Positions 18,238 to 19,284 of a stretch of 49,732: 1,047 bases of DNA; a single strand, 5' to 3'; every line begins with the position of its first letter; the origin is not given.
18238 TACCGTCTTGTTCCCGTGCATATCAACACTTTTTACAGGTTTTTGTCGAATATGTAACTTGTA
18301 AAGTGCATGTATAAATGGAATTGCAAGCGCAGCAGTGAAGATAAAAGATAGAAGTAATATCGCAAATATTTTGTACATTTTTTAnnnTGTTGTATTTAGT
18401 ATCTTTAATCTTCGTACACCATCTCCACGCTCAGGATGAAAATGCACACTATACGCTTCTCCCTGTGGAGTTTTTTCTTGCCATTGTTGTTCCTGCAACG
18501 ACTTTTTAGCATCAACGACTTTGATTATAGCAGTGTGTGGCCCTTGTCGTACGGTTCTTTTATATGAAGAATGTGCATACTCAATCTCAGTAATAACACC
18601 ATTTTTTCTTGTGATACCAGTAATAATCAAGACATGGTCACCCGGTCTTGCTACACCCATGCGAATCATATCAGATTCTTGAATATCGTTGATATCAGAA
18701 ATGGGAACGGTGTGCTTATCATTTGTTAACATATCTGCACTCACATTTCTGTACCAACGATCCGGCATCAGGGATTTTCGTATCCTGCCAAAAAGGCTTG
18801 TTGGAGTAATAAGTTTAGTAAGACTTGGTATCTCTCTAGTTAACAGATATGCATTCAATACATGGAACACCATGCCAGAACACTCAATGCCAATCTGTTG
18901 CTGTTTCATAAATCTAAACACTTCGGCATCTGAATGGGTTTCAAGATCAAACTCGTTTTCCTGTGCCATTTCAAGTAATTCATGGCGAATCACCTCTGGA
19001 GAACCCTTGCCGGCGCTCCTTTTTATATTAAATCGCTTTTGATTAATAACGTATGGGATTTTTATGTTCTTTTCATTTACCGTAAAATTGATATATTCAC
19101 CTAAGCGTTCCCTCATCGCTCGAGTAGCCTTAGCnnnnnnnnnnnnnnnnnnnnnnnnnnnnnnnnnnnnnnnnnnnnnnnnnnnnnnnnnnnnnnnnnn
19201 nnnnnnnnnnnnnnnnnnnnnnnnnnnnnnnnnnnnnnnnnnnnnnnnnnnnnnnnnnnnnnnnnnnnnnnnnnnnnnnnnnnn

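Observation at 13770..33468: System-level: a dcw cluster whose peptidoglycan-precursor core is replaced by a non-canonical enzyme set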

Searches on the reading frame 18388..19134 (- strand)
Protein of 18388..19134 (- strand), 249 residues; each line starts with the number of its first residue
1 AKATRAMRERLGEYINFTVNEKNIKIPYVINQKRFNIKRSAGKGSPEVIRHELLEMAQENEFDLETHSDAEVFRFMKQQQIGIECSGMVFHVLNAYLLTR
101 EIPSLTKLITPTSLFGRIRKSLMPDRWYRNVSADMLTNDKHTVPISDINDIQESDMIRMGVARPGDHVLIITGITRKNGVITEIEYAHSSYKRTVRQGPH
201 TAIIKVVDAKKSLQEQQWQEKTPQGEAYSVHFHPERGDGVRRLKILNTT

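Call 21: search_solved_structures(query=window:18388-19134:-, max_evalue=10)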
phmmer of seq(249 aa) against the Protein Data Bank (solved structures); distinct sequences matched with E-value up to 10: 0.

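Call 31: search_protein_representatives(protein=window:18388-19131:-)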
Query: 248 residues. Proteins with E-value up to 0.001 (for the whole library): 387; up to 1e-10: 214; up to 1e-30: 12. The best 150 are listed.
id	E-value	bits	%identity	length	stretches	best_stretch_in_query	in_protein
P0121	4.2e-162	553.2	100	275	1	1-248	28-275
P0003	5.6e-79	281.2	51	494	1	3-245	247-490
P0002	1.1e-72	260.6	50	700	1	3-246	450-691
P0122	5.6e-51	189.6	36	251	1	4-245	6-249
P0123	6.6e-51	189.3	39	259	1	3-246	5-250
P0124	9.4e-49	182.3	41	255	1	5-245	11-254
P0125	2.5e-36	141.6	39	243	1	7-245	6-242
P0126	2.3e-35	138.5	40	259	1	12-244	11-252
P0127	1.1e-34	136.2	37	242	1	6-245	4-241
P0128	1.4e-32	129.4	38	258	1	10-245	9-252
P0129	3.2e-32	128.2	37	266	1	5-242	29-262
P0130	5.6e-31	124.1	39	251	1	6-245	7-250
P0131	1.2e-29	119.8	37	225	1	23-246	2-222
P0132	1.8e-28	115.9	36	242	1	10-245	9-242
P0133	1.7e-27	112.8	35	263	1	7-244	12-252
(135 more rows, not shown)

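Call 34: search_protein_families(library=pfam, alignment_id=A1, max_evalue=1)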
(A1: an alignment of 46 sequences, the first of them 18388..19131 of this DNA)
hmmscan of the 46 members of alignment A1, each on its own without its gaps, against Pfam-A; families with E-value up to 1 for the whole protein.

A. member 1, window:18388-19131:- (248 aa): 0 families

B. families by the number of members that match (of 46 scanned): 39 families (the first 25 are shown)
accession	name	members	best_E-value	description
PF00877.26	NLPC_P60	30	3.1e-05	NlpC/P60 family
PF12671.13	Amidase_6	10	0.00055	Putative amidase domain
PF06940.17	DUF1287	3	0.0018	Domain of unknown function (DUF1287)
PF05257.22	CHAP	3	0.0039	CHAP domain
PF22055.1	MvaT_DBD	2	0.018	Bacterial xenogeneic silencer MvaT, C-terminal domain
PF06207.16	DUF1002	1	0.0017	Protein of unknown function (DUF1002)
PF07707.21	BACK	1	0.0083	BTB And C-terminal Kelch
PF23771.1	DUF7168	1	0.0084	Domain of unknown function (DUF7168)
PF17014.10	Mad3_BUB1_I_2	1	0.012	Putative Mad3/BUB1 like region 1 protein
PF02610.21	AraA_N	1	0.012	L-arabinose isomerase N-terminal domain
PF12389.13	Peptidase_M73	1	0.015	Camelysin metallo-endopeptidase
PF22790.2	YkoP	1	0.017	YkoP domain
PF06300.18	Tsp45I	1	0.021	Tsp45I type II restriction enzyme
PF07293.16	DUF1450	1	0.023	Protein of unknown function (DUF1450)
PF04947.19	Pox_VLTF3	1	0.03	Poxvirus Late Transcription Factor VLTF3 like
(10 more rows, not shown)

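Call 37: find_related_loci(query=A2, collection=genome_contigs, flank=10000)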
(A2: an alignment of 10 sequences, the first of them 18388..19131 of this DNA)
Query A2 (248 aa) in genome_contigs; peptide patterns used: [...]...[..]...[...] (x = any residue, [..] = any of these).
106 stretches matched a pattern; 62 encode a relative of the query (tblastn E <= 1e-3); 62 distinct loci.
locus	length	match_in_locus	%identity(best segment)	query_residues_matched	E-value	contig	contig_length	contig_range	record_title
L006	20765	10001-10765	35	3-245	2e-45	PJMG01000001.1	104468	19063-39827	MAG: Candidatus Levyibacteriota bacterium isolate Amazon_FNV_2010_10_8_1 contig_75_24915881length104468multi3, whole gen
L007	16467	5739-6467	39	12-245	7e-43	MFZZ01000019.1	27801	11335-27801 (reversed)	MAG: Candidatus Roizmanbacteria bacterium RIFCSPHIGHO2_12_FULL_38_13 rifcsphigho2_12_scaffold_2089, whole genome shotgun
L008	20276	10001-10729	36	12-245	5e-41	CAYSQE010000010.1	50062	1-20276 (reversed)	MAG TPA_asm: uncultured Gammaproteobacteria bacterium isolate SRP269290_co1_355 genome assembly, contig: NODE_675_length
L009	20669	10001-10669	35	12-226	2e-35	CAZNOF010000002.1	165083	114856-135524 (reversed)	MAG TPA_asm: uncultured Pseudomonadales bacterium isolate SRP170004_co1_5 genome assembly, contig: NODE_85_length_165083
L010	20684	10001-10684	32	1-219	3e-31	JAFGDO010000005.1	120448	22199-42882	MAG: Candidatus Dojkabacteria bacterium isolate Zod_Metabat.1179 k87_1801132, whole genome shotgun sequence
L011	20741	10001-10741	30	5-245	3e-29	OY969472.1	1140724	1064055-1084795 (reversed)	MAG: uncultured bacterium isolate MFD02416.bin.c.3 genome assembly, chromosome: 1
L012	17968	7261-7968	30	13-245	5e-29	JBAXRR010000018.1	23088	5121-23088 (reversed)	MAG: bacterium isolate ELA588 MAG588_18, whole genome shotgun sequence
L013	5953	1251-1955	32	12-243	6e-29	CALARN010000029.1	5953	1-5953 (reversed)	MAG TPA_asm: uncultured bacterium isolate SRR3330211_bin.134_CONCOCT_v1.1_MAG genome assembly, contig: ERZ724082.11472,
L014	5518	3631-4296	34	12-246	4e-28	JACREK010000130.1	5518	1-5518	MAG: Candidatus Gottesmanbacteria bacterium isolate NC_groundwater_1697_Pr3_B-0.1um_39_16 SR-2_scaffold_141_2509770, who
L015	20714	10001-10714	35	13-246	5e-28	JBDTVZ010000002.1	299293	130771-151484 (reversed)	MAG: Candidatus Dojkabacteria bacterium isolate cluster3_bin.8 NODE_17_length_299293_cov_11.517778, whole genome shotgun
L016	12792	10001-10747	30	1-246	3e-27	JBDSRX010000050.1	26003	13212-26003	MAG: Candidatus Dojkabacteria bacterium isolate cluster1_bin.520 k127_13360811, whole genome shotgun sequence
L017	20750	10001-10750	29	7-245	7e-27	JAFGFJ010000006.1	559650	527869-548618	MAG: Candidatus Dojkabacteria bacterium isolate Zod_Metabat.1309 k87_7064062, whole genome shotgun sequence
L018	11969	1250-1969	30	10-244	6e-27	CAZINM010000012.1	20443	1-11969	MAG TPA_asm: uncultured Candidatus Saccharibacteria bacterium isolate SRP239243_co2_309 genome assembly, contig: NODE_41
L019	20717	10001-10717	27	9-245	6e-27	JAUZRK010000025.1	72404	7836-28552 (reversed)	MAG: Candidatus Dojkabacteria bacterium isolate GS19_ROV17_BS05-AMOR20_M0215 AMOR20_M0215_contig25, whole genome shotgun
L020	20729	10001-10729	29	7-245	2e-26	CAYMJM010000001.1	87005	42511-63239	MAG TPA_asm: uncultured Candidatus Saccharibacteria bacterium isolate binchicken_co173_429 genome assembly, contig: NODE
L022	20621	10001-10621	31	8-219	1e-25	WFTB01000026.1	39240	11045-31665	MAG: Patescibacteria group bacterium isolate S139_113 k151_334458, whole genome shotgun sequence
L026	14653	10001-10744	29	1-245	5e-24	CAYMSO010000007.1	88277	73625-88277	MAG TPA_asm: uncultured Candidatus Saccharibacteria bacterium isolate binchicken_co130_46 genome assembly, contig: NODE_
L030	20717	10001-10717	29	10-245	8e-23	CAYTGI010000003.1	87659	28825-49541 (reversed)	MAG TPA_asm: uncultured Candidatus Saccharibacteria bacterium isolate SRP141376_co3_398 genome assembly, contig: NODE_50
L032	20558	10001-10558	32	41-243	1e-22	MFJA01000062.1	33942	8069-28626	MAG: Candidatus Gottesmanbacteria bacterium RBG_16_37_8 RBG_16_scaffold_5865, whole genome shotgun sequence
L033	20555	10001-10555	31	41-243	2e-22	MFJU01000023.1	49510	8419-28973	MAG: Candidatus Gottesmanbacteria bacterium RIFCSPLOWO2_01_FULL_42_22 rifcsplowo2_01_scaffold_3354, whole genome shotgun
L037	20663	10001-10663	29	10-245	9e-22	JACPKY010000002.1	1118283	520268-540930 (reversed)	MAG: Candidatus Gottesmanbacteria bacterium isolate NC_groundwater_507_Ag_S-0.1um_40_14 S35_SO-1_scaffold_146377, whole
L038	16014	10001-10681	29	3-245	2e-21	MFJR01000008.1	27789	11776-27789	MAG: Candidatus Gottesmanbacteria bacterium RIFCSPLOWO2_01_FULL_39_12b rifcsplowo2_01_scaffold_2560, whole genome shotgu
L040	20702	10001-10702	29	10-246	3e-21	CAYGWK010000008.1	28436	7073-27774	MAG TPA_asm: uncultured Gammaproteobacteria bacterium isolate ERP119294_co3_383 genome assembly, contig: NODE_751_length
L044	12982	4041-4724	29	25-245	3e-19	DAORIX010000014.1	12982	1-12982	MAG TPA_asm: Candidatus Paceibacterota bacterium isolate AMR_MDS_5566 NODE_819_length_12982_cov_7.755396, whole genome s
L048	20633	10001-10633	28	12-245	2e-17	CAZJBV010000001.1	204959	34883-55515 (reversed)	MAG TPA_asm: uncultured Gammaproteobacteria bacterium isolate binchicken_co144_1014 genome assembly, contig: NODE_129_le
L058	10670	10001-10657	26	7-201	5e-9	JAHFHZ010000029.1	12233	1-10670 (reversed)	MAG: Candidatus Magasanikiibacteriota bacterium isolate nzgw350 NODE_7260_length_12234_cov_6.589367, whole genome shotgu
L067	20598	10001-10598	26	41-219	7e-5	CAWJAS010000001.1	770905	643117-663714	MAG: Candidatus Magasanikbacteria bacterium isolate MFD04716.bin.1.126 genome assembly, contig: contig_41330, whole geno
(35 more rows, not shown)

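Call 44: predict_structure(alignment_id=A1)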
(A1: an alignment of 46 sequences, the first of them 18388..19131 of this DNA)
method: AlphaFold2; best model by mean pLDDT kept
length: 248 residues; sequences in the alignment: 46
mean_pLDDT: 95.8   pTM: 0.92
mean pLDDT of the five models: 95.8, 95.5, 95.5, 95.3, 95.1
residues with pLDDT >= 90: 234; 70-90: 12; 50-70: 2; < 50: 0
segments of 3 or more residues with pLDDT < 50: none
pLDDT, mean of each block of 10 residues (from residue 1): 96 98 95 82 97 97 97 97 98 98 96 94 93 97 98 97 96 98 98 96 98 97 95 97 90
secondary structure, 60 per line:
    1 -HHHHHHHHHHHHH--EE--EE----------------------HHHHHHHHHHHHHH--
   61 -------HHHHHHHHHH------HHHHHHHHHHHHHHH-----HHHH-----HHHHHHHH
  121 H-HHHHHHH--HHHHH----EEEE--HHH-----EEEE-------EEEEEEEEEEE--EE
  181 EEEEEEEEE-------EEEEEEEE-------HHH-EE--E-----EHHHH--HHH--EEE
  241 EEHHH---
elements in order: H2-14 H45-58 H68-77 H84-98 H104-107 H113-121 H123-129 H132-136 E141-144 E155-158 E166-176 E179-189 E197-204 H227-230 E238-242

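Call 50: fold_search(model_id=the predicted structure, library=pdb)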
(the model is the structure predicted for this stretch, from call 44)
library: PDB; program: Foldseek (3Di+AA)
matches with E <= 10: 501; with E <= 0.001: 0
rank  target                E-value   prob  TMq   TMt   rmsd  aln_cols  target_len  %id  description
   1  2evr                  1.5e-02  0.95  0.27  0.29   6.8       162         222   17  CRYSTAL STRUCTURE OF A PUTATIVE GAMMA-D-GLUTAMYL-L-DIAMINO ACID ENDOPEPTIDASE (NPUN_R0659) FROM NOSTOC PUNCTIFORME PCC 7 (released 2005-11-22)
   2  2hbw                  3.4e-02  0.92  0.28  0.31   5.6       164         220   16  Crystal structure of a putative endopeptidase (ava_3396) from anabaena variabilis atcc 29413 at 1.05 A resolution (released 2006-08-08)
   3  6sqx_B                7.9e-02  0.21  0.21  0.13  11.0       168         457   14  Insights into a novel NlpC/P60 Endopeptidase from Photobacterium damselae subsp. piscicida (released 2020-09-30)
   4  23tz                  9.5e-02  0.90  0.31  0.52   5.8       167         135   13  Crystal structure of cleaved DL-endopeptidase CwlO from Bacillus subtilis (released 2026-03-11)
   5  2x2m_B                3.3e-01  0.23  0.13  0.12   5.0        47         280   15  Crystal Structure of phosphorylated RET tyrosine kinase domain with inhibitor (released 2010-02-09)
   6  9f4b_BA               3.8e-01  0.11  0.15  0.30   8.5        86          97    6  Pre-assembled baseplate cup of Klebsiella phage KP1 variant vB_Kpn_Lilla1 (released 2025-05-14)
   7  2io8_A                5.1e-01  0.18  0.17  0.08   5.8        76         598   14  E. coli Bifunctional glutathionylspermidine synthetase/amidase Incomplex with Mg2+ and ADP (released 2006-12-12)
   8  7run_B                5.1e-01  0.16  0.13  0.11   5.2        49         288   20  Crystal structure of phosphorylated RET tyrosine kinase domain complexed with a pyrrolo[2,3-d]pyrimidine inhibitor. (released 2022-01-19)
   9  2vob_B                5.1e-01  0.12  0.18  0.09  14.0       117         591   10  TRYPANOTHIONE SYNTHETASE (released 2008-05-06)
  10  3j79_9                5.7e-01  0.09  0.16  0.29   9.0       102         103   17  Cryo-EM structure of the Plasmodium falciparum 80S ribosome bound to the anti-protozoan drug emetine, large subunit (released 2014-07-16)
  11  3nne_A                5.7e-01  0.02  0.09  0.05  15.9       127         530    7  Crystal structure of choline oxidase S101A mutant (released 2010-07-28)
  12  4mjw_A                5.7e-01  0.02  0.09  0.05  16.2       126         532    7  Crystal Structure of Choline Oxidase in Complex with the Reaction Product Glycine Betaine (released 2014-02-12)
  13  2vob_A                6.1e-01  0.10  0.16  0.07  16.1       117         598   16  TRYPANOTHIONE SYNTHETASE (released 2008-05-06)
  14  8trg_A                6.1e-01  0.09  0.12  0.10   6.4        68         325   12  Structure of full-length LexA bound to a RecA filament (released 2023-11-15)
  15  3g7x_A                6.9e-01  0.07  0.17  0.22   8.9       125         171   10  Female-specific histamine-binding protein 2, D24R mutant (released 2010-02-16)
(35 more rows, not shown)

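Call 61: search_protein_families(library=pfam, proteins=[L030:7705-8226:+, L032:7452-8651:+, L058:1794-2516:+, L026:11122-12165:+, L037:8753-9325:+, L037:6065-6772:-, L033:9213-9857:+, L019:3689-4771:+, L026:4616-5170:-, L032:10576-11880:+], max_evalue=0.01)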
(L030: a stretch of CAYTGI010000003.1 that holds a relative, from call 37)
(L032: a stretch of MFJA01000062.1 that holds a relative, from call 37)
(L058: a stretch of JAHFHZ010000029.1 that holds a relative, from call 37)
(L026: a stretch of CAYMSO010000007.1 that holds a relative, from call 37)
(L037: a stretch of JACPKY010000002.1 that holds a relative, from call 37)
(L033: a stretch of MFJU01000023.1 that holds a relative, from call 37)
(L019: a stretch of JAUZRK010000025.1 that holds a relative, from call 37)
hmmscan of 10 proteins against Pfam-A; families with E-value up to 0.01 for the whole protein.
L030:7705-8226:+ (174 aa): 6 families
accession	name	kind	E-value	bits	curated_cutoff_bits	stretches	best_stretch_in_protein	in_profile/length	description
PF13847.12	Methyltransf_31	-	2.3e-06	27.8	27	1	54-152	3-110/145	Methyltransferase domain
PF13649.12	Methyltransf_25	-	8.7e-05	23.6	27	1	59-145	2-95/97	Methyltransferase domain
PF08241.18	Methyltransf_11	-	0.00019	22.4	21.2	1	59-127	1-68/95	Methyltransferase domain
PF13489.12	Methyltransf_23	-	0.00019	21.6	27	1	48-99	16-61/164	Methyltransferase domain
PF08123.19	DOT1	-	0.00031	20.8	23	1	54-151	42-156/205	Histone methylation protein DOT1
PF08242.18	Methyltransf_12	-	0.00068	20.8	30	1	59-128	1-74/98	Methyltransferase domain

L032:7452-8651:+ (400 aa): 9 families
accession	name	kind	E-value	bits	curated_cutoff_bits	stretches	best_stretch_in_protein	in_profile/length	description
PF00534.26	Glycos_transf_1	-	3.1e-39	134.7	26.4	1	200-377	5-170/172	Glycosyl transferases group 1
PF13692.12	Glyco_trans_1_4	-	9.3e-32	110.7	27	1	211-365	2-142/142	Glycosyl transferases group 1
PF13439.12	Glyco_transf_4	-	1.6e-26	93.8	28.5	1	22-190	2-169/170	Glycosyltransferase Family 4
PF13579.12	Glyco_trans_4_4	-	9.7e-17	62.2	29.7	1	22-186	1-158/158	Glycosyl transferase 4-like domain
PF20706.3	GT4-conflict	-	7.5e-14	51.9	26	1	21-390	11-383/385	Family 4 Glycosyltransferase in conflict systems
PF13524.12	Glyco_trans_1_2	-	7.9e-09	36.1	25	1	254-393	22-143/144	Glycosyl transferase-like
PF08323.17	Glyco_transf_5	-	5.7e-06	26.7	22.7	0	80-130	112-169/239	Starch synthase catalytic domain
PF13477.12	Glyco_trans_4_2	-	4.8e-05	24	23.4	1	23-132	8-112/139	Glycosyl transferase 4-like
PF04464.20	Glyphos_transf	-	0.0051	16.2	22.1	1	95-216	72-198/367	CDP-Glycerol:Poly(glycerophosphate) glycerophosphotransferase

L058:1794-2516:+ (241 aa): 9 families
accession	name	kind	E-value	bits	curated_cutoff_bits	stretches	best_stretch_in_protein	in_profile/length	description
PF00005.33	ABC_tran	-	2.3e-23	83.7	25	1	19-169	2-135/137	ABC transporter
PF02463.25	SMC_N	-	8.5e-08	32.3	40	1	29-49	25-48/220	RecF/RecN/SMC N terminal domain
PF13555.12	AAA_29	-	6.1e-05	23.1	27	1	20-49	14-43/61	P-loop containing region of AAA domain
PF03193.22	RsgA_GTPase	-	0.0021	18.4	30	1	10-56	89-134/174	RsgA GTPase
PF13476.12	AAA_23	-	0.0032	18.6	27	1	31-48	22-39/201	AAA domain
PF13304.12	AAA_21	-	0.0035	17.9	27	0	31-48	2-19/304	AAA domain, putative AbiEii toxin, Type IV TA system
PF09818.15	ABC_ATPase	-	0.0083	15.6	23.2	0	8-49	62-100/283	P-loop domain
PF13521.12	AAA_28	-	0.0091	16.7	27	0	32-56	3-27/164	AAA domain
PF13671.12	AAA_33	-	0.0091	16.7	27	0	30-55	1-26/143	AAA domain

L026:11122-12165:+ (348 aa): 3 families
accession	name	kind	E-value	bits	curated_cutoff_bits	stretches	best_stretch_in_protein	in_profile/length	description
PF08220.18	HTH_DeoR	-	6.2e-05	23.1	21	1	289-333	1-45/57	DeoR-like helix-turn-helix domain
PF22168.2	DIP2311-like_C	-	0.0016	19.1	27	1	295-345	12-62/63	Transcriptional regulator DIP2311-like, C-terminal domain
PF25213.1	HVO_A0261_N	-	0.0032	17.8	35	1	286-337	9-59/86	HVO_A0261 N-terminal domain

L037:8753-9325:+ (191 aa): 1 family
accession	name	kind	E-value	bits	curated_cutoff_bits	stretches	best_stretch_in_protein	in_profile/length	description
PF00300.27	His_Phos_1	-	1.2e-29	103.8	21.7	1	6-164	1-165/194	Histidine phosphatase superfamily (branch 1)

L037:6065-6772:- (235 aa): 1 family
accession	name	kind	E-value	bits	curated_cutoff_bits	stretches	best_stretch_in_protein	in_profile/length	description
PF00535.33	Glycos_transf_2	-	1.8e-17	64.2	23.3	1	5-169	3-164/168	Glycosyl transferase family 2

L033:9213-9857:+ (215 aa): 2 families
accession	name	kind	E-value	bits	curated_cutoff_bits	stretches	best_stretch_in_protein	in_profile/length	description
PF01569.27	PAP2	-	1.2e-13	51.3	27.2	1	134-212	47-122/130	PAP2 superfamily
PF14378.12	PAP2_3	-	6.6e-05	23.2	27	1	135-207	119-187/190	PAP2 superfamily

L019:3689-4771:+ (361 aa): 3 families
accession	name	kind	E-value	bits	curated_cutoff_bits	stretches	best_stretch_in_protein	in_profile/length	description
PF00589.27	Phage_integrase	-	2.5e-31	109.2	27.1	1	175-346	14-170/172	Phage integrase family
PF02899.23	Phage_int_SAM_1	-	2.3e-09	37.8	22.3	2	24-72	2-51/83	Phage integrase, N-terminal SAM-like domain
PF13495.12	Phage_int_SAM_4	-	0.00088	20.1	27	1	26-73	5-50/85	Phage integrase, N-terminal SAM-like domain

L026:4616-5170:- (184 aa): 1 family
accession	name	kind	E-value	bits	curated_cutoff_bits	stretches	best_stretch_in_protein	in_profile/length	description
PF01195.25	Pept_tRNA_hydro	-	6.8e-48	163.4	27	1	14-179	1-166/183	Peptidyl-tRNA hydrolase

L032:10576-11880:+ (435 aa): 1 family
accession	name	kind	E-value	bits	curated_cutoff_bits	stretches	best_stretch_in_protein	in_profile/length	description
PF08245.18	Mur_ligase_M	-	1.5e-20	74.4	24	1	143-280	1-157/200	Mur ligase middle domain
